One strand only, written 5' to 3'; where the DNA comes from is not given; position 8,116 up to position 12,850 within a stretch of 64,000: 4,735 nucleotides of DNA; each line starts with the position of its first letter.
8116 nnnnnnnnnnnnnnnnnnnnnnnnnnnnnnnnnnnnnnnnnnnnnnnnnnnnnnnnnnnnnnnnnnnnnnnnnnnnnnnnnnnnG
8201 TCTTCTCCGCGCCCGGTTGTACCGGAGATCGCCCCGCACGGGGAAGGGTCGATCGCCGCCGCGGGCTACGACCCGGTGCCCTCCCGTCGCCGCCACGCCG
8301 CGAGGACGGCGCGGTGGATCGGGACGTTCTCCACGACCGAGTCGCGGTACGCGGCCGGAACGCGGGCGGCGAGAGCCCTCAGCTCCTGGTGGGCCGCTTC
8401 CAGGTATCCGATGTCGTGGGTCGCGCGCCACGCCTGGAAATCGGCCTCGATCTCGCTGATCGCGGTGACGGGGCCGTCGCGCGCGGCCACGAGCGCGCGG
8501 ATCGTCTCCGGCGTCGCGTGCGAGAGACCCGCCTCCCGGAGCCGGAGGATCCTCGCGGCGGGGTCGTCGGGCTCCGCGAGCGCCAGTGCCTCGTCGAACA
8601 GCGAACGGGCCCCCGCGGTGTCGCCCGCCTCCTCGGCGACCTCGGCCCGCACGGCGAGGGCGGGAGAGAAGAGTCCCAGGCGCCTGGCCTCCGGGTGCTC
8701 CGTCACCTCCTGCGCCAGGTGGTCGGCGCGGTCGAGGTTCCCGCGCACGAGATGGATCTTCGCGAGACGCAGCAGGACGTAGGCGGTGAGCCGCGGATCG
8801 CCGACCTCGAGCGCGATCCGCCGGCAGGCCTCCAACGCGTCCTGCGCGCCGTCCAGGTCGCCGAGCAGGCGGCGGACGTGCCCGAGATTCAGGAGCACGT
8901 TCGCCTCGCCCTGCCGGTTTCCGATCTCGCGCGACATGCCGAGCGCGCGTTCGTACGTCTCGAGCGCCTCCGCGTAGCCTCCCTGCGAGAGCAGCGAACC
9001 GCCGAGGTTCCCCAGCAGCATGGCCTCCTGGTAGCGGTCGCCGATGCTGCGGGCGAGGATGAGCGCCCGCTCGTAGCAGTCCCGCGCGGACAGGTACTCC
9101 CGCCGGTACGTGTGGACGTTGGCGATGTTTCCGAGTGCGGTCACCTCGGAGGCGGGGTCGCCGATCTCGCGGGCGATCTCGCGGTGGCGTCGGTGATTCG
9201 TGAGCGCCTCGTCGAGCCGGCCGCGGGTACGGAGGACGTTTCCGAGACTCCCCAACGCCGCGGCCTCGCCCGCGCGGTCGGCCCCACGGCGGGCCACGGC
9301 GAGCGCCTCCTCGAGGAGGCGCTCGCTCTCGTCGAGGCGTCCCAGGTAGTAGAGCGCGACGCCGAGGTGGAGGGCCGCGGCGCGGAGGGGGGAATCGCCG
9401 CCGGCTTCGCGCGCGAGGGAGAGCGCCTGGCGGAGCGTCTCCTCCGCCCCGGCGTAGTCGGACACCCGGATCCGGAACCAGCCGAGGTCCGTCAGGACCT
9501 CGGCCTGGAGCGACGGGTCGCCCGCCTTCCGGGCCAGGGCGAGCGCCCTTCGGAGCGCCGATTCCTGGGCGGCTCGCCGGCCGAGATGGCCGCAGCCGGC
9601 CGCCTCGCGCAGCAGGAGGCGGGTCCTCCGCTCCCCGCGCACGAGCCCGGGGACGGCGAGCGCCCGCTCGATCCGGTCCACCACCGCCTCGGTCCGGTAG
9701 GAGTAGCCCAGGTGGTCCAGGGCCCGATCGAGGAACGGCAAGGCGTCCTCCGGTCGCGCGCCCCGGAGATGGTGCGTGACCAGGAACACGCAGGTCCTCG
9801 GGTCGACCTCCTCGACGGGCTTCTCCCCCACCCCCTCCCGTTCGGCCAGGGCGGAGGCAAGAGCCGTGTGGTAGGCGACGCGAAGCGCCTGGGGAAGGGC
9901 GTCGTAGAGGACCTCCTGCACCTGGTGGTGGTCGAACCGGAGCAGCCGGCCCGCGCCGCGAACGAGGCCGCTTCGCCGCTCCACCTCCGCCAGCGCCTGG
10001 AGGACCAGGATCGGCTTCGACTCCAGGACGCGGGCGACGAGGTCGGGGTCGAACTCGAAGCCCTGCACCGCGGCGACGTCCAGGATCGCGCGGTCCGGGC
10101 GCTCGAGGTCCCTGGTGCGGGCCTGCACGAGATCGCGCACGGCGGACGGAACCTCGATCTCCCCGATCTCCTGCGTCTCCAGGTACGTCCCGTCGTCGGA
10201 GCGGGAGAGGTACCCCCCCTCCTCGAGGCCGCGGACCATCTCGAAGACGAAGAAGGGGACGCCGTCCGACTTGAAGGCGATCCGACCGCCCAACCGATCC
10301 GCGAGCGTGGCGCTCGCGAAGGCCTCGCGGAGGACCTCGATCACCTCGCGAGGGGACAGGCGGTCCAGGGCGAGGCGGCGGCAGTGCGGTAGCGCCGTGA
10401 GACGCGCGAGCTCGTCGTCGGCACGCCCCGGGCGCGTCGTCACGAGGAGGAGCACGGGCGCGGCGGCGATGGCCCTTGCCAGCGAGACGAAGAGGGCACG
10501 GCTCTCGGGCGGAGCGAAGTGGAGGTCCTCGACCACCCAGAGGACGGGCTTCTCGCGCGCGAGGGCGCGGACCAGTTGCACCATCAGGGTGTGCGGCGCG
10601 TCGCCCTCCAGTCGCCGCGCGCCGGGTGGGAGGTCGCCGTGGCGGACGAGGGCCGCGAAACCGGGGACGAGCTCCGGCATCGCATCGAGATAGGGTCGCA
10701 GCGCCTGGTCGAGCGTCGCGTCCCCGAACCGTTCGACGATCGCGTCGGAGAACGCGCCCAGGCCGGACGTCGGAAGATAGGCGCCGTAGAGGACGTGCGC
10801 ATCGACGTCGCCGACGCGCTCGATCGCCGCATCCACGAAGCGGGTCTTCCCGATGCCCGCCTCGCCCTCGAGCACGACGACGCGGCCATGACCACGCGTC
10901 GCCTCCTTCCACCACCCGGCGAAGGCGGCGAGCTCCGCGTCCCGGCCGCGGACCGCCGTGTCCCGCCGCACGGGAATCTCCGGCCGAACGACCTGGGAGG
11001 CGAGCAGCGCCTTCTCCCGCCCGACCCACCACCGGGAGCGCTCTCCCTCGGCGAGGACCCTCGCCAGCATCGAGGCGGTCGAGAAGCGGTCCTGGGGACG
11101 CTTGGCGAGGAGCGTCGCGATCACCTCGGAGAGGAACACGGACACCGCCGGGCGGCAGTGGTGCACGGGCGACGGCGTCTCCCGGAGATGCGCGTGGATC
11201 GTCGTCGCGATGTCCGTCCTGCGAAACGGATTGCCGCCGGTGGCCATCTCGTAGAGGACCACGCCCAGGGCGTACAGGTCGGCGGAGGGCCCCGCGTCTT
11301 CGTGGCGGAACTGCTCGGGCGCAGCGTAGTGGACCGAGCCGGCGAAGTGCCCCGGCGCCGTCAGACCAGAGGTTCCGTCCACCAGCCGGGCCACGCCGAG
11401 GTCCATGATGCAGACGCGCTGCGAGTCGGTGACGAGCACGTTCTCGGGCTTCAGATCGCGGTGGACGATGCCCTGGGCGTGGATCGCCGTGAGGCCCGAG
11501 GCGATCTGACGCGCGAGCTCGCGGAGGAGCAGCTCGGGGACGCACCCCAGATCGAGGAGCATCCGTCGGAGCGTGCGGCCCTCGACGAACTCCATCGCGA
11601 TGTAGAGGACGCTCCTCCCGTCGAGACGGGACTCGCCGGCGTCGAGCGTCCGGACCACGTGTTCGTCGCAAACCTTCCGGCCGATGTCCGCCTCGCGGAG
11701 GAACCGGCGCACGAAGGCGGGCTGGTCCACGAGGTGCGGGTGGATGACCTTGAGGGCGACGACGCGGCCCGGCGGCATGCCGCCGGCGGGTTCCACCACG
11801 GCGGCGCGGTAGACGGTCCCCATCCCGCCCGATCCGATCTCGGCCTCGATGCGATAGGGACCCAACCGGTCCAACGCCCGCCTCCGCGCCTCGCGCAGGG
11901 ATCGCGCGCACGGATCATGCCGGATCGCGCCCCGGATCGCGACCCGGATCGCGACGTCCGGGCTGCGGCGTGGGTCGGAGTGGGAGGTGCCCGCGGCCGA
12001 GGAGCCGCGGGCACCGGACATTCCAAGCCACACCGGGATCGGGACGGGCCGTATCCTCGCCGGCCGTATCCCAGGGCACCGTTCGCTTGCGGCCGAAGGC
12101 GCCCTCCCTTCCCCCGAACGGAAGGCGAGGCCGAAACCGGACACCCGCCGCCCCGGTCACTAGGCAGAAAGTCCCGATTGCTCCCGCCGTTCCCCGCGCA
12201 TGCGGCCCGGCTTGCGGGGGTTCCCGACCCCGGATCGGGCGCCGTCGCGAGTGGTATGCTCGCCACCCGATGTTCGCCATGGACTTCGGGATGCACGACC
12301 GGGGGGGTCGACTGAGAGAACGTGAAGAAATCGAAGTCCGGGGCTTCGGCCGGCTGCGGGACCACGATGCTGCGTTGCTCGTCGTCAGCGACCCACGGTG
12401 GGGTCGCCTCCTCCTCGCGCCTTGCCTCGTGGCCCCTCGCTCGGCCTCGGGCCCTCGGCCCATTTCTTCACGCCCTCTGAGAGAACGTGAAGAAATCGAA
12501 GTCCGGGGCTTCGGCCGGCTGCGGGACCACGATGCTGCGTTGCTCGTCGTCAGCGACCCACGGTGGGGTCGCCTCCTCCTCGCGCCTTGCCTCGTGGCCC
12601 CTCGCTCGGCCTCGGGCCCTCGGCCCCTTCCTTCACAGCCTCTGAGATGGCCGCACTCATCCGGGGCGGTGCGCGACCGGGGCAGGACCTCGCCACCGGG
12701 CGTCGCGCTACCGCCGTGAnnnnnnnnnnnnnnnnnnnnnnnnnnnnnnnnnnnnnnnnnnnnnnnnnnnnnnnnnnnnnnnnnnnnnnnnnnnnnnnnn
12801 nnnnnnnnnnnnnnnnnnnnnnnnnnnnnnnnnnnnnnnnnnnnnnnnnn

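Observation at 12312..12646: Perfect 165-bp tandem duplication in a divergent promoter region, with a third family member next to the encapsulin gene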

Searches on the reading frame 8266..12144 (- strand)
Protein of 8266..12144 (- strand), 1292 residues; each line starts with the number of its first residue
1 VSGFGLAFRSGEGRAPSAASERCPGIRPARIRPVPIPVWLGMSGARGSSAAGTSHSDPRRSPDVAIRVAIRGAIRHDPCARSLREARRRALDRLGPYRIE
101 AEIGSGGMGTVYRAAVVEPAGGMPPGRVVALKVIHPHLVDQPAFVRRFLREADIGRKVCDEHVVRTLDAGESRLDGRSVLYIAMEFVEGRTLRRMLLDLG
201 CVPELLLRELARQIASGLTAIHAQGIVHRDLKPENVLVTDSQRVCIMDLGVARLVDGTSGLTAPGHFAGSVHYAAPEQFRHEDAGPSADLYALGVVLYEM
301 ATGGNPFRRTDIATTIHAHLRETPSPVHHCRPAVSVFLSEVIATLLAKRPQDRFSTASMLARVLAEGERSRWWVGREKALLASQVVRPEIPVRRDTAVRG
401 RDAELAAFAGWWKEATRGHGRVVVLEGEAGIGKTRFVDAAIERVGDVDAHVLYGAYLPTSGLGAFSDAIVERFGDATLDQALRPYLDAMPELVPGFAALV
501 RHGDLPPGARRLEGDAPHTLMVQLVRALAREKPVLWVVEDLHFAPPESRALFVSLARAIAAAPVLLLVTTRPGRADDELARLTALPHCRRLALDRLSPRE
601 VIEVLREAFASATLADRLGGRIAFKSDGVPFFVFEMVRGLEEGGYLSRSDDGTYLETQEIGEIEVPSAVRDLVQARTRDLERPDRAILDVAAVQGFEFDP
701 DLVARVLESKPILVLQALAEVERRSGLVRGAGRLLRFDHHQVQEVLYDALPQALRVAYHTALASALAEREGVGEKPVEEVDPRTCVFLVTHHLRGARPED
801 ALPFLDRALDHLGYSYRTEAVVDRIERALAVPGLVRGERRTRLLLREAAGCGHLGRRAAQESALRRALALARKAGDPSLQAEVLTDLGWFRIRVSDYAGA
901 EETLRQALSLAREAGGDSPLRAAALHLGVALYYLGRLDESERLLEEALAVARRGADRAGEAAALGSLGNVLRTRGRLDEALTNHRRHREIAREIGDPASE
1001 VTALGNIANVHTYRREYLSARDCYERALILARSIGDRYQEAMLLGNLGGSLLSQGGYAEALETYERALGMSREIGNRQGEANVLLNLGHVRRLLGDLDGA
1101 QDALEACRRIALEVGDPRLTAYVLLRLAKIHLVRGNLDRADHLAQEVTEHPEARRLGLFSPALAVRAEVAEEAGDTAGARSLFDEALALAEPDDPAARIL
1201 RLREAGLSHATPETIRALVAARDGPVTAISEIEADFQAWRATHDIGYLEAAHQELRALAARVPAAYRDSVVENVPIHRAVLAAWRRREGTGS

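Call 39: search_protein_families(library=pfam, proteins=[window:8266-12144:-])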
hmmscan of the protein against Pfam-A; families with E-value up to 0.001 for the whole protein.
window:8266-12144:- (1292 aa): 17 families
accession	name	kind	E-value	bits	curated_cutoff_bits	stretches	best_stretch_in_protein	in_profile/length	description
PF00069.31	Pkinase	-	2.1e-44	152.3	31.7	1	97-361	1-259/263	Protein kinase domain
PF13424.12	TPR_12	-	5.7e-39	132.6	30.1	3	1002-1072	4-76/77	Tetratricopeptide repeat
PF07714.23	PK_Tyr_Ser-Thr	-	3.2e-29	102.5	23.1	1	99-351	3-250/258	Protein tyrosine and serine/threonine kinase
PF00515.34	TPR_1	-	8.6e-19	67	27.8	0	1003-1031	3-31/34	Tetratricopeptide repeat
PF07719.23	TPR_2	-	1.7e-17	62.5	27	0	925-950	5-30/34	Tetratricopeptide repeat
PF17874.7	TPR_MalT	-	5.6e-16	59.2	45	2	1001-1186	40-228/336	MalT-like TPR region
PF13374.12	TPR_10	-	1.1e-15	57.4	27.5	1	922-953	3-34/42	Tetratricopeptide repeat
PF13191.12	AAA_16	-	4.6e-15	56.9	32.6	1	398-566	2-166/167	AAA ATPase domain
PF13176.12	TPR_7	-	3.1e-13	49.1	27.9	0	1044-1077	2-35/36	Tetratricopeptide repeat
PF13181.12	TPR_8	-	6.6e-11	41.9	25.7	0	1044-1072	4-32/34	Tetratricopeptide repeat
PF14559.12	TPR_19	-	2.8e-06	28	25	0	1051-1106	1-50/68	Tetratricopeptide repeat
PF13432.12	TPR_16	-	3.4e-06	27.8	32.7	1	1008-1070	4-60/65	Tetratricopeptide repeat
PF12862.13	ANAPC5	-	3.8e-06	27.3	23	0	891-964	8-81/91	Anaphase-promoting complex subunit 5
PF03109.22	ABC1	-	5.6e-05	22.8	22.9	0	182-254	145-216/244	ABC1 atypical kinase-like domain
PF24885.1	TPR_NPHP3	-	6.2e-05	22.9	100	0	880-1000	98-222/239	Nephrocystin-3 TPR domain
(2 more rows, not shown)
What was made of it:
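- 8266..12144 (-): Left neighbour of A/B: a Ser/Thr protein kinase with AAA and TPR domains. The start codon is uncertain (12144 or 12021). Pfam, call 39.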

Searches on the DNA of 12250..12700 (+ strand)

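Call 35: search_dna_similar(query=window:12312-12481:+, collection=plasmids, mode=distant, max_evalue=0.01)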
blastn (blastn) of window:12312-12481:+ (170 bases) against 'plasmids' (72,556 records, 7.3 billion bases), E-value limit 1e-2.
No match.

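Call 36: search_dna_similar(query=L014:806-982:+, collection=phages, mode=distant, max_evalue=0.01)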
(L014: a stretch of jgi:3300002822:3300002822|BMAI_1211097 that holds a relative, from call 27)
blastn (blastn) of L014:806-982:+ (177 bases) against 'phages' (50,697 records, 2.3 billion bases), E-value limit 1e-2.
No match.
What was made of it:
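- On IS5 family, IS1031-group derivative: Searches of plasmid and phage records with the element found nothing (calls 35, 36).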

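Call 44: search_rna_families(source=window, start=12250, end=12700, threshold=evalue, max_evalue=10)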
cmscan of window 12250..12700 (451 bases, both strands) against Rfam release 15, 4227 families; matches with E-value up to 10: 4.
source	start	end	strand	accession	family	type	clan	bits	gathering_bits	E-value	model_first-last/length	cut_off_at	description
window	12442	12511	-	RF00884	MIR815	Gene; miRNA;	-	20.8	63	0.17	1-81/81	no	MIR815 microRNA precursor family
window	12446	12506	-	RF01913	mir-2778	Gene; miRNA;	-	15.6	86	4.4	1-77/77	no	mir-2778 microRNA precursor family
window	12332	12358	+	RF00214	Retro_dr1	Cis-reg;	-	13.3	42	6.5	46-72/90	no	Retrovirus direct repeat 1 (dr1)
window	12610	12665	-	RF01276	sR53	Gene; snRNA; snoRNA; CD-box;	-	12.3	49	2.1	1-60/60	no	Small nucleolar RNA sR53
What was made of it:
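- On Any Rfam RNA family: Only noise (E >= 0.17, far below gathering) over 12250-12700 (call 44).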

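Call 56: build_rna_model(alignment_id=A4)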
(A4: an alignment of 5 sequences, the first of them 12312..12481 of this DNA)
Model R1 built from alignment A4 (5 sequences, 242 columns); structure: RNAalifold consensus.
model positions 169; base pairs 54; branch points 1; effective number of sequences 0.81; information 0.59 bits per position. Calibrated on 0.2 Mb of random sequence (short: E-values are rough).
structure used (alignment columns):
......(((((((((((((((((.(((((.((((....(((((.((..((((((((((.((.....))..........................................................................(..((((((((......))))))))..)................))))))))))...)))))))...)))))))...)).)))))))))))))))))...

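Call 57: search_with_rna_model(model_id=R1, sources=[window, L001, L005, L013, L014], max_evalue=10)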
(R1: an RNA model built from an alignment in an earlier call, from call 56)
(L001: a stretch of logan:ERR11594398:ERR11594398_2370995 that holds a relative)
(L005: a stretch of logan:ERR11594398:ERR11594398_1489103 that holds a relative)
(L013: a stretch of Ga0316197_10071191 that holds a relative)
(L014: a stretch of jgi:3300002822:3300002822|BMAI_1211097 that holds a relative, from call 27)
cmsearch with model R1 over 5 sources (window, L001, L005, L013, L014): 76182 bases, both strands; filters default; matches with E-value up to 10: 55.
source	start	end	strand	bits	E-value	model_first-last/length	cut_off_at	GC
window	12313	12482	-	194.1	2.2e-39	1-169/169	no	0.68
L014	811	978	-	187.8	4.7e-38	1-169/169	no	0.7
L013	222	458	-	147.2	1.8e-29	1-169/169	no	0.73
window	31437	31587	-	117.3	3.9e-23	1-169/169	no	0.71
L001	210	360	-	117.3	3.9e-23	1-169/169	no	0.71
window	12311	12480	+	43.2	1.8e-07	1-169/169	no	0.68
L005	1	49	-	41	5.1e-07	1-49/169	3'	0.71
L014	809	976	+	40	8.4e-07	1-169/169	no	0.7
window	2782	2910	+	20.4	0.012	1-169/169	no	0.69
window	31435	31585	+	19.3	0.02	1-169/169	no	0.71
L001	208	358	+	19.3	0.02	1-169/169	no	0.71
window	18673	18824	-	18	0.038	1-169/169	no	0.68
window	20340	20411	+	17.5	0.049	41-131/169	no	0.78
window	53342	53435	-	17.2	0.055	1-169/169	no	0.72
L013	220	456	+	17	0.062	1-169/169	no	0.73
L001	997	1077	+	11.6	0.85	1-169/169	no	0.7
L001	428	461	+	8.9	3.1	1-169/169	no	0.74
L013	1875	1914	-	8.7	3.5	1-169/169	no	0.73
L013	1654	1677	-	6.8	8.8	75-98/169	no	0.83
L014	425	507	+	6.6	10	1-169/169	no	0.75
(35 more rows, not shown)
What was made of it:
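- Tried and rejected: Covariance model R1 over the window (call 57).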

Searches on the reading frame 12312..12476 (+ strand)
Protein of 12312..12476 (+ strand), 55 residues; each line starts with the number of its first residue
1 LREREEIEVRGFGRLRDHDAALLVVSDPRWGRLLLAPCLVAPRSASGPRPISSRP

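Call 51: search_protein_representatives(alignment_id=A2)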
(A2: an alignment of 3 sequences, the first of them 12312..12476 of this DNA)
Query: 3 sequences, 57 profile positions. Proteins with E-value up to 0.001 (for the whole library): 4; up to 1e-10: 1; up to 1e-30: 0. The best 4 are listed.
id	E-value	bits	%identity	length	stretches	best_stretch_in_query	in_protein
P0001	5.3e-24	100.1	-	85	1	5-55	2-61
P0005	1.1e-05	41.4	-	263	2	34-56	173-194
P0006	3.9e-04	36.5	-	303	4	6-28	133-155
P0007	8.4e-04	35.4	-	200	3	5-33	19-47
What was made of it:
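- An exhaustive search of 1.84 billion proteins found only spurious ORFs over other copies (call 51).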

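Call 53: find_homologous_proteins(query=P0005, max_evalue=1)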
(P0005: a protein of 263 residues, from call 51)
Query P0005 (263 aa): 1 proteins with E <= 1 among 2421 candidates.
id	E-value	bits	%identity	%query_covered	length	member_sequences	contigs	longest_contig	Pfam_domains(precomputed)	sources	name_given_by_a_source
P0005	6.4e-161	552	100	100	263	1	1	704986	-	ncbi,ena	-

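Call 54: find_encoding_contigs(protein=P0005, flank=10000)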
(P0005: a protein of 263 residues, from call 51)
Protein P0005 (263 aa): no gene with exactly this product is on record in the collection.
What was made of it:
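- Tried and rejected: It found P0005, a tandem dimer, but its DNA is not on record (call 54).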

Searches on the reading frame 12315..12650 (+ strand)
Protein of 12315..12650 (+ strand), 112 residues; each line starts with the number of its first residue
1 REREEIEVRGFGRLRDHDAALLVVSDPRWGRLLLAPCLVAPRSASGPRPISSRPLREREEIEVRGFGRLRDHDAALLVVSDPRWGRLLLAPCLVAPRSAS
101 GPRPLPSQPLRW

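Call 25: find_homologous_proteins(query=window:12315-12650:+, max_evalue=1)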
Query seq(112 aa) (112 aa): 1 proteins with E <= 1 among 8 candidates.
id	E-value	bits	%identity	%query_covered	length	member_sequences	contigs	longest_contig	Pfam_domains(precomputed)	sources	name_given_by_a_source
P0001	2.2e-13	68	73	44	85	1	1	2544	-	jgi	-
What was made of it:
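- Tried and rejected: Protein query with the FGRLR frame (call 25).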

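Call 27: find_encoding_contigs(protein=P0001, flank=5000)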
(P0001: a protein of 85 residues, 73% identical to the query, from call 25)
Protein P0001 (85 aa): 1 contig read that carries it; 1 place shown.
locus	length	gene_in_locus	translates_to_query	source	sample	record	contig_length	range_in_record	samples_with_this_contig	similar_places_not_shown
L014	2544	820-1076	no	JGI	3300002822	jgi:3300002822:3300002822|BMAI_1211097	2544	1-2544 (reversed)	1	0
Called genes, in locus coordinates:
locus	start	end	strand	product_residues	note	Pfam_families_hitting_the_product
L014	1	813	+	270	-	?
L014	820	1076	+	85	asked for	-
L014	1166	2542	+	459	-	?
